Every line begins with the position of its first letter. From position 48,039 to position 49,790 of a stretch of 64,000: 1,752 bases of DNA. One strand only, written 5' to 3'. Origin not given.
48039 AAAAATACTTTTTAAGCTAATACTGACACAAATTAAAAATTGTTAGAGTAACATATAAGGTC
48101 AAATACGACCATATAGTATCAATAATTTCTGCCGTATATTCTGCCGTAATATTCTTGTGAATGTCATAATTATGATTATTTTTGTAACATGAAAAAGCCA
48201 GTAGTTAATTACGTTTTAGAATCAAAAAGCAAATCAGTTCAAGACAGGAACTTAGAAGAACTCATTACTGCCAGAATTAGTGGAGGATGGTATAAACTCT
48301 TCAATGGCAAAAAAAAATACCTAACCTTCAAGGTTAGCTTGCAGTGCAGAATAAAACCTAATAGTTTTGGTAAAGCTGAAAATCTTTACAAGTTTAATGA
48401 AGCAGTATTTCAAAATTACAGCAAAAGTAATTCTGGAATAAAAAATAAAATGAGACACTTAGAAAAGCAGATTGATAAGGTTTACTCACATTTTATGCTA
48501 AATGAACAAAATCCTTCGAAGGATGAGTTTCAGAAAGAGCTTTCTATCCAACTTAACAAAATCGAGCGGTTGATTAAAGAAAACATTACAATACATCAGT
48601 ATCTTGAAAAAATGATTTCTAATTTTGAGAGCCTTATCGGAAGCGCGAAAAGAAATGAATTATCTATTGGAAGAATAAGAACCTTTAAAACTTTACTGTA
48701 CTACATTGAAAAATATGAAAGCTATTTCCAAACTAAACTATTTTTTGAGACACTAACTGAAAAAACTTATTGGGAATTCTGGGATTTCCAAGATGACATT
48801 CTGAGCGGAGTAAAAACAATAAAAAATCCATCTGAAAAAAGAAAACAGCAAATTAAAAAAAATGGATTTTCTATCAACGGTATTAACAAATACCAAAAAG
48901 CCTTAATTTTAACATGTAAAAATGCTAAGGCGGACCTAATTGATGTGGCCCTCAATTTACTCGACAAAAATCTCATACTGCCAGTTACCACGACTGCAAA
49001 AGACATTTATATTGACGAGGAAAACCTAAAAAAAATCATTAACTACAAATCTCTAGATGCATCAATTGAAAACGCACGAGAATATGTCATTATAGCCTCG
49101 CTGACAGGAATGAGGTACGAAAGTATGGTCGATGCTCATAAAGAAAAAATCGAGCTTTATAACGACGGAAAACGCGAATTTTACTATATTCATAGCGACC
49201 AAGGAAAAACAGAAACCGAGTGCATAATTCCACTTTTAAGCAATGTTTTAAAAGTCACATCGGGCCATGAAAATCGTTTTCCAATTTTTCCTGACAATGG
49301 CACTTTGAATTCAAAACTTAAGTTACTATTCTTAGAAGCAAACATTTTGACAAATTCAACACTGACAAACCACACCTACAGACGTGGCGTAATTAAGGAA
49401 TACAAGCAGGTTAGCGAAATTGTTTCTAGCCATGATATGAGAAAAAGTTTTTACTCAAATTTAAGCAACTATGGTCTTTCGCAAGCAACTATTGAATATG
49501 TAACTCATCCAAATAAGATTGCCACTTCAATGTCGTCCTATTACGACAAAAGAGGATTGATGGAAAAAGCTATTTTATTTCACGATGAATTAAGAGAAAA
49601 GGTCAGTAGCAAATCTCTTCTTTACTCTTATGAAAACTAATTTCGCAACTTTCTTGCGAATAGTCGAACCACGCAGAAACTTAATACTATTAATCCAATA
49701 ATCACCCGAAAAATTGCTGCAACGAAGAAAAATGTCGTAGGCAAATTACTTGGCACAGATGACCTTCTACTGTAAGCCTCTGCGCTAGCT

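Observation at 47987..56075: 8.1-kb integrative island at tRNA(CAT) with a 13-bp att direct repeat and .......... arm-type repeats inside both ends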

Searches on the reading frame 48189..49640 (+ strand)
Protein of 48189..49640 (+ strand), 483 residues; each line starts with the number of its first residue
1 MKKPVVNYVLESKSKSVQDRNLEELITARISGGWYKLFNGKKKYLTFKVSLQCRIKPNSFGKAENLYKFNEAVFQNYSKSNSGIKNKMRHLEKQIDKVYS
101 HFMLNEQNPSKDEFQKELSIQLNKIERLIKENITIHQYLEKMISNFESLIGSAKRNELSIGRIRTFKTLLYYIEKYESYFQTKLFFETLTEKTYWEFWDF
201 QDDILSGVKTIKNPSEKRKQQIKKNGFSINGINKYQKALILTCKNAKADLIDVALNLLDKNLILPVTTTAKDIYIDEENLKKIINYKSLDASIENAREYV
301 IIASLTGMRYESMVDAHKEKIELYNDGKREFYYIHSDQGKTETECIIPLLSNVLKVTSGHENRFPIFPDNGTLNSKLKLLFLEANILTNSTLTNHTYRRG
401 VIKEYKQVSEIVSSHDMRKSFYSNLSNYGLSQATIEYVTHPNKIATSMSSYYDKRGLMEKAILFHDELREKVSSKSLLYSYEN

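Call 6: search_protein_families(library=pfam, proteins=[window:48189-49640:+], max_evalue=0.01)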
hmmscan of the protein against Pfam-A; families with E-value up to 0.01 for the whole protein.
window:48189-49640:+ (483 aa): 2 families
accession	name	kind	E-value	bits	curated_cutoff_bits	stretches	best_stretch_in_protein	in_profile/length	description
PF00589.27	Phage_integrase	-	3e-07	30.8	27.1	1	275-452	3-166/172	Phage integrase family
PF18734.6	HEPN_AbiU2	-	0.00074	19.5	26.8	1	63-143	94-172/193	AbiU2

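Call 18: search_protein_families(library=ncbifam, proteins=[window:48189-49640:+], max_evalue=0.01)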
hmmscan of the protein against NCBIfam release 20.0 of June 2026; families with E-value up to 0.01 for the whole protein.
window:48189-49640:+ (483 aa): 0 families

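Call 19: search_protein_families(library=phrogs, proteins=[window:48189-49640:+], max_evalue=0.01)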
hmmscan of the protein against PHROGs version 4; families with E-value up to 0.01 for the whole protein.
window:48189-49640:+ (483 aa): 0 families

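Call 20: search_protein_families(library=padloc, proteins=[window:48189-49640:+], max_evalue=0.01)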
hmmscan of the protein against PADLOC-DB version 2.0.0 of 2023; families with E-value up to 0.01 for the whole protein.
window:48189-49640:+ (483 aa): 0 families

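Call 22: find_homologous_proteins(query=window:48189-49640:+)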
Query window:48189-49640:+ (483 aa): 47 proteins with E <= 0.001 among 8000 candidates.
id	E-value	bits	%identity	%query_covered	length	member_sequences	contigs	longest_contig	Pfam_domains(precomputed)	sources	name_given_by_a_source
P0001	5.7e-225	765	100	73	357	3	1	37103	-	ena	-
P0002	4.2e-184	631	61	100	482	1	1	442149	PF00589.28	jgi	jgi:hypothetical protein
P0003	3.4e-181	621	60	100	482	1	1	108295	PF00589.28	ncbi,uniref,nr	ncbi:phage integrase SAM-like domain-containing protein [Flavobacterium sp. D11R37]|uniref:tyrosine-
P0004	6.8e-125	436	46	100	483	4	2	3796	PF00589.28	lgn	-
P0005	2.7e-123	430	45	97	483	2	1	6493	PF00589.28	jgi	jgi:integrase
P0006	2.3e-122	427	46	100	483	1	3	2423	PF00589.28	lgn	-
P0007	9.9e-121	422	45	100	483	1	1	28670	PF00589.28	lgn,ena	-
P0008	3.1e-117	410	45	97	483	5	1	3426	-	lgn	-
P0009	1.5e-116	408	44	99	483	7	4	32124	-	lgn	-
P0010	5.1e-115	403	45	97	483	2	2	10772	-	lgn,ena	-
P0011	7.2e-115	403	45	97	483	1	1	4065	-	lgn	-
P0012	9.2e-115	402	43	100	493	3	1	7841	-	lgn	-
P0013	9.7e-115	402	43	97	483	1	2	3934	-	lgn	-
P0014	2.4e-114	401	43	100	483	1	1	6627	-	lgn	-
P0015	5.7e-114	400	43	100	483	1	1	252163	-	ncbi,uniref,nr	ncbi:site-specific integrase [Flavobacterium humi]|uniref:Tyr recombinase domain-containing protein 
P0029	1.7e-84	302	38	98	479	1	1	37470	-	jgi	jgi:hypothetical protein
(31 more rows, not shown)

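Call 23: find_encoding_contigs(protein=P0002, flank=10000, max_places=2)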
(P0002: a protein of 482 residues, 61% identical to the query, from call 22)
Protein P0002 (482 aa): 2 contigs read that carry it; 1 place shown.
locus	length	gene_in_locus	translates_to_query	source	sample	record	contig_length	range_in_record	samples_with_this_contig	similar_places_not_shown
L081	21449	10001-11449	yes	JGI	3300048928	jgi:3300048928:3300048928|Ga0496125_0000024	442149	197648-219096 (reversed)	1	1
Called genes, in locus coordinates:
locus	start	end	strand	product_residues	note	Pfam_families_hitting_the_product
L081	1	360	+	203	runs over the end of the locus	PF13563:2_5_RNA_ligase2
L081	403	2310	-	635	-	PF27114:Phage_tail_beta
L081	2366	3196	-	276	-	PF02311:AraC_binding, PF07883:Cupin_2, PF12833:HTH_18, PF00165:HTH_AraC (weak)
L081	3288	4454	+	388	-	PF06779:MFS_4, PF07690:MFS_1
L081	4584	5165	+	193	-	-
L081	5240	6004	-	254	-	-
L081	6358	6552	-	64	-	PF00313:CSD, PF08206:OB_RNB (weak)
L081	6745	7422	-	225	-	PF00583:Acetyltransf_1, PF13302:Acetyltransf_3 (weak), PF13673:Acetyltransf_10 (weak), PF13420:Acetyltransf_4 (weak), PF08445:FR47, PF12746:GNAT_acetyltran (weak), PF13508:Acetyltransf_7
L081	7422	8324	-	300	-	PF00892:EamA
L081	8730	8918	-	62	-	PF00313:CSD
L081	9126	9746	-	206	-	-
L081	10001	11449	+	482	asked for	PF00589:Phage_integrase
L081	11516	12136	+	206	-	-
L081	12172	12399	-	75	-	-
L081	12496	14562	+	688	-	PF13588:HSDR_N_2, PF02384:N6_Mtase, PF07669:Eco57I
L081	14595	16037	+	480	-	PF01420:Methylase_S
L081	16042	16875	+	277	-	-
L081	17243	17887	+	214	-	-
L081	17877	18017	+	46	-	-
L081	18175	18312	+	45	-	-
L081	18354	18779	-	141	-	-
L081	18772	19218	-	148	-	PF13274:SocA_Panacea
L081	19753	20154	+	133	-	PF00903:Glyoxalase, PF13468:Glyoxalase_3 (weak), PF13669:Glyoxalase_4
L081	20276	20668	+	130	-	PF02033:RBFA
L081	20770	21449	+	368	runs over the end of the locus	PF02687:FtsX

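Call 24: find_encoding_contigs(protein=P0003, flank=10000, max_places=2)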
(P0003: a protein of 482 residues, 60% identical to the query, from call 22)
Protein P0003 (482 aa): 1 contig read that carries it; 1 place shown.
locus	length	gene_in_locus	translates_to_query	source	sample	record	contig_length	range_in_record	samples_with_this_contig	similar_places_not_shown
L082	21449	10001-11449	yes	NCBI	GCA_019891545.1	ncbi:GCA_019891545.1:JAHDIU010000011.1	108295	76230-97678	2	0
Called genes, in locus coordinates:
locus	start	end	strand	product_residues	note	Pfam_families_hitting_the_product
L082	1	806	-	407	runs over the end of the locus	PF07690:MFS_1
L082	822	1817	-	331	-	PF12146:Hydrolase_4, PF00561:Abhydrolase_1, PF12697:Abhydrolase_6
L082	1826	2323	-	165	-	PF07883:Cupin_2 (weak)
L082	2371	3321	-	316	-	PF00248:Aldo_ket_red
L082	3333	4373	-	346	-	PF01408:GFO_IDH_MocA, PF03447:NAD_binding_3, PF22725:GFO_IDH_MocA_C3, PF02894:GFO_IDH_MocA_C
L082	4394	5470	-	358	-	PF00724:Oxidored_FMN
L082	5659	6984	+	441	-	PF02163:Peptidase_M50, PF00595:PDZ (weak), PF13180:PDZ_2 (weak), PF17820:PDZ_6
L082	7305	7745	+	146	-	-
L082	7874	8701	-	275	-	PF18962:Por_Secre_tail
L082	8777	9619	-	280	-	PF02311:AraC_binding, PF00165:HTH_AraC (faint), PF12833:HTH_18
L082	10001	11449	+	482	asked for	PF00589:Phage_integrase (weak)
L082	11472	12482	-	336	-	-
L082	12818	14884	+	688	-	PF13588:HSDR_N_2, PF02384:N6_Mtase, PF07669:Eco57I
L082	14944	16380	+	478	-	PF01420:Methylase_S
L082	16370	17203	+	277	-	-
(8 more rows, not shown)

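Call 25: find_encoding_contigs(protein=P0015, flank=10000, max_places=2)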
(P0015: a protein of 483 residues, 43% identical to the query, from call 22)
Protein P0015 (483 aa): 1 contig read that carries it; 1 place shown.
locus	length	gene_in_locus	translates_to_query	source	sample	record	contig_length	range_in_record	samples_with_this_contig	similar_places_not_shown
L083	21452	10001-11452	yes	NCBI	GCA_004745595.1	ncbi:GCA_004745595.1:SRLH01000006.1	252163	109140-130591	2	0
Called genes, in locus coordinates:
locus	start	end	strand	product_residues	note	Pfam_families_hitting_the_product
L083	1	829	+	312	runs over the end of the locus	PF00288:GHMP_kinases_N (weak)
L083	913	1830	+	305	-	PF01040:UbiA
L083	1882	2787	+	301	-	PF01479:S4, PF00849:PseudoU_synth_2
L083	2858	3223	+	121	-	PF07366:SnoaL (faint), PF12680:SnoaL_2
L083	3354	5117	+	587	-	PF05960:DUF885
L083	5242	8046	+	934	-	PF05170:AsmA, PF05359:DUF748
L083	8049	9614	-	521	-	-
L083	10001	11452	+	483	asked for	-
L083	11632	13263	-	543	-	PF12161:HsdM_N, PF02384:N6_Mtase, PF05175:MTS (faint), PF07669:Eco57I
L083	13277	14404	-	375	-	PF13166:AAA_13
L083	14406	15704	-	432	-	PF01420:Methylase_S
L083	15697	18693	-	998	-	PF04313:HSDR_N, PF00270:DEAD, PF04851:ResIII, PF18766:SWI2_SNF2, PF22679:T1R_D3-like, PF12008:EcoR124_C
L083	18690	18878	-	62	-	PF12844:HTH_19, PF01381:HTH_3, PF13443:HTH_26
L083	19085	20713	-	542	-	-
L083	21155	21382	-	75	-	-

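Call 34: find_related_loci(query=A2, collection=metagenome_contigs, flank=10000)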
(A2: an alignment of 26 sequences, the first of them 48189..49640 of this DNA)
Query A2 (483 aa) in metagenome_contigs; peptide patterns used: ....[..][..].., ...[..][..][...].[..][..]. (x = any residue, [..] = any of these).
106 stretches matched a pattern; 20 encode a relative of the query (tblastn E <= 1e-3); 19 distinct loci.
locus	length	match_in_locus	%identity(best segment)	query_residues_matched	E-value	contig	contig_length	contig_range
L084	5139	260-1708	42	1-481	3e-122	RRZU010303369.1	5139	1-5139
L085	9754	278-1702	37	1-468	7e-92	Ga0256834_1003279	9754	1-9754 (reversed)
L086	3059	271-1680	36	1-468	8e-92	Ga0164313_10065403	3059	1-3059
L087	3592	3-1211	40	69-470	8e-89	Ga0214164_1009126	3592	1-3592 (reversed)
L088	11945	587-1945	36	30-482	1e-87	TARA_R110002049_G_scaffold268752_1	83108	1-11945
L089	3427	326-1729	37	1-468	7e-88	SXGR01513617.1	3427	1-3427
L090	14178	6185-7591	37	1-468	7e-87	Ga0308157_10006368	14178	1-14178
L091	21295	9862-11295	36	1-481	4e-86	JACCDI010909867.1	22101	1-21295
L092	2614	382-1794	37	1-468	1e-88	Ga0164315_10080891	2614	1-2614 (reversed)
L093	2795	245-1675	36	1-474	4e-88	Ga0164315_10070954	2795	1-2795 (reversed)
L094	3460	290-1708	36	1-473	2e-84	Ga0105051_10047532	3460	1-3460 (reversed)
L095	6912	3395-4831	36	1-481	9e-82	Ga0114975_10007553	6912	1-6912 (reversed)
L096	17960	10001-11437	36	1-481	9e-82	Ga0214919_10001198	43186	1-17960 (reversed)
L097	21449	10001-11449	37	1-483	6e-86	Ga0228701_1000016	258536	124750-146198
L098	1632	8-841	39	194-469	3e-61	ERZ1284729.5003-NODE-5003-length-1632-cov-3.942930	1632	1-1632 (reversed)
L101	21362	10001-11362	27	6-481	1e-26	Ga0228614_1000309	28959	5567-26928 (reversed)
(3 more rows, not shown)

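Call 35: find_related_loci(query=A2, collection=viral_contigs, flank=10000)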
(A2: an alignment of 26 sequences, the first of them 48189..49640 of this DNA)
Query A2 (483 aa) in viral_contigs; peptide patterns used: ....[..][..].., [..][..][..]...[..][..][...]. (x = any residue, [..] = any of these).
11 stretches matched a pattern, but none encodes a relative of the query by tblastn (E <= 1e-3).

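Call 39: search_protein_families(library=pfam, proteins=[L090:7744-9444:+, L085:6804-7430:+, L091:15277-16896:-, L081:16042-16875:+, L088:2749-5697:+, L088:6201-7139:+, L097:11486-13072:+, L101:11407-14550:+, L090:9837-10529:+], max_evalue=0.01)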
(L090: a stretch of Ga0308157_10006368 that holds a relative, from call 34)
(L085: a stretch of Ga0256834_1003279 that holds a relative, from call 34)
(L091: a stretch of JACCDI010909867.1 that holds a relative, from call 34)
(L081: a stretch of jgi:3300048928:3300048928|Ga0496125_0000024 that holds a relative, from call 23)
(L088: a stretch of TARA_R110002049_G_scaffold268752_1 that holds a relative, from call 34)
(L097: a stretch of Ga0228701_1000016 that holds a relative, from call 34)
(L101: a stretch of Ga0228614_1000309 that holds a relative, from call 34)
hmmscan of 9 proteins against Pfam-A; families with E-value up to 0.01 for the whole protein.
L090:7744-9444:+ (566 aa): 1 family
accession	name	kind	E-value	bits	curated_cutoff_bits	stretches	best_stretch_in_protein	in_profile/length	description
PF03572.23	Peptidase_S41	-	1.2e-13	51.4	24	1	376-539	1-165/165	Peptidase family S41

L085:6804-7430:+ (208 aa): 1 family
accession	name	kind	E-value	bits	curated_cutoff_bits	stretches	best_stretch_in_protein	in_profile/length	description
PF00239.26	Resolvase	-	9.5e-14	52.1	23.3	1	4-151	1-144/145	Resolvase, N terminal domain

L091:15277-16896:- (539 aa): 0 families

L081:16042-16875:+ (277 aa): 0 families

L088:2749-5697:+ (982 aa): 5 families
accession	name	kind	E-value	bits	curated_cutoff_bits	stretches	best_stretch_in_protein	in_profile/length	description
PF06580.19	His_kinase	-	1.3e-22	80.2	25.2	1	790-869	2-81/81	Histidine kinase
PF07494.17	Reg_prop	-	2.3e-15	55.2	20.4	1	39-62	1-24/24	Two component regulator propeller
PF07495.19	Y_Y_Y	-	7.3e-08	32.6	26.6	1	680-743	1-64/65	Y_Y_Y domain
PF02518.31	HATPase_c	-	0.00056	20.8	26.4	1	891-980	6-107/111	Histidine kinase-, DNA gyrase B-, and HSP90-like ATPase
PF14080.11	DUF4261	-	0.0093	16.4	27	0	791-819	13-41/77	Domain of unknown function (DUF4261)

L088:6201-7139:+ (312 aa): 1 family
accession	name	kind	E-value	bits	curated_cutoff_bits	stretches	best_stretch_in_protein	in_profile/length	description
PF13385.13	Laminin_G_3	-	3.3e-17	63.5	27.6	1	115-199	68-151/151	Concanavalin A-like lectin/glucanases superfamily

L097:11486-13072:+ (528 aa): 3 families
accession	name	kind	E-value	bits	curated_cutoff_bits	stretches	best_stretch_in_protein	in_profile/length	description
PF00383.29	dCMP_cyt_deam_1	-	1.4e-13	51.1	25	1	262-435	4-101/102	Cytidine and deoxycytidylate deaminase zinc-binding region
PF14437.12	MafB19-deam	-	1.6e-05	25.2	27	1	385-441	49-106/142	MafB19-like deaminase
PF19753.4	DUF6240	-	0.00032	20.6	26.6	1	14-115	162-243/276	Family of unknown function (DUF6240)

L101:11407-14550:+ (1047 aa): 5 families
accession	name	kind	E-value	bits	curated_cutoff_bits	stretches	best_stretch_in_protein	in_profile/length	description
PF18135.7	Type_ISP_C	-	1.1e-79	268.5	25.9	1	692-1039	2-342/342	Type ISP C-terminal specificity domain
PF02384.22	N6_Mtase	-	9.9e-12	45.2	20.4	2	378-580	46-203/311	N-6 DNA Methylase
PF07669.17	Eco57I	-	3.5e-09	37.4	25.3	1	484-590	62-165/171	Eco57I restriction-modification methylase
PF20473.4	MmeI_Mtase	-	2.7e-08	33.8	27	1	370-581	11-218/259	MmeI, DNA-methyltransferase domain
PF04313.20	HSDR_N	-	0.0026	18.1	25.1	0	52-110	127-185/198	Type I restriction enzyme R protein N terminus (HSDR_N)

L090:9837-10529:+ (230 aa): 0 families

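Call 42: search_solved_structures(query=A2, max_evalue=1)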
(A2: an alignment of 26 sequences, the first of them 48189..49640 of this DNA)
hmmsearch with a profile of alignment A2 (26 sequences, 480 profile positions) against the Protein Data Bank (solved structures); distinct sequences matched with E-value up to 1: 0.

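Call 64: predict_structure(alignment_id=A5)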
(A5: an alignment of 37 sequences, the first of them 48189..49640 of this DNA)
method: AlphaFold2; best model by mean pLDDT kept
length: 483 residues; sequences in the alignment: 37
mean_pLDDT: 88.6   pTM: 0.62
mean pLDDT of the five models: 88.6, 88.5, 88.3, 88.2, 88.0
residues with pLDDT >= 90: 294; 70-90: 161; 50-70: 26; < 50: 2
segments of 3 or more residues with pLDDT < 50: none
pLDDT, mean of each block of 10 residues (from residue 1): 90 85 92 89 91 90 89 77 88 94 89 92 77 89 91 80 91 92 93 96 91 64 88 94 92 92 85 89 93 95 93 90 93 87 88 95 93 94 91 89 91 91 93 90 59 77 94 90 74
secondary structure, 60 per line:
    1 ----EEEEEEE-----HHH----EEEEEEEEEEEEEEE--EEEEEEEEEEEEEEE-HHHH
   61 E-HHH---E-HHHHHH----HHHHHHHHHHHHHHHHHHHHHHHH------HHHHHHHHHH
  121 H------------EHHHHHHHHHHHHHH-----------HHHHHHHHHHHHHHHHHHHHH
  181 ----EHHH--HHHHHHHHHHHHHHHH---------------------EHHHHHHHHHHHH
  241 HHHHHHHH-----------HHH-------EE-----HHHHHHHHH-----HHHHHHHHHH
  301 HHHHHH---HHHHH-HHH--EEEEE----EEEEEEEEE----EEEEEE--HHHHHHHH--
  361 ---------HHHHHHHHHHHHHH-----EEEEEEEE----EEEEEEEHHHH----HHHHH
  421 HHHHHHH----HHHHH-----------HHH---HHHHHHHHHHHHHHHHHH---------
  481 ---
elements in order: E5-11 E24-38 E41-55 H57-60 H71-76 H81-104 H111-121 H135-148 H160-180 H191-206 H229-248 H277-285 H291-306 H310-314 E321-325 E330-338 E343-348 H351-358 H370-383 E389-396 E401-407 H408-411 H416-427 H432-436 H454-471
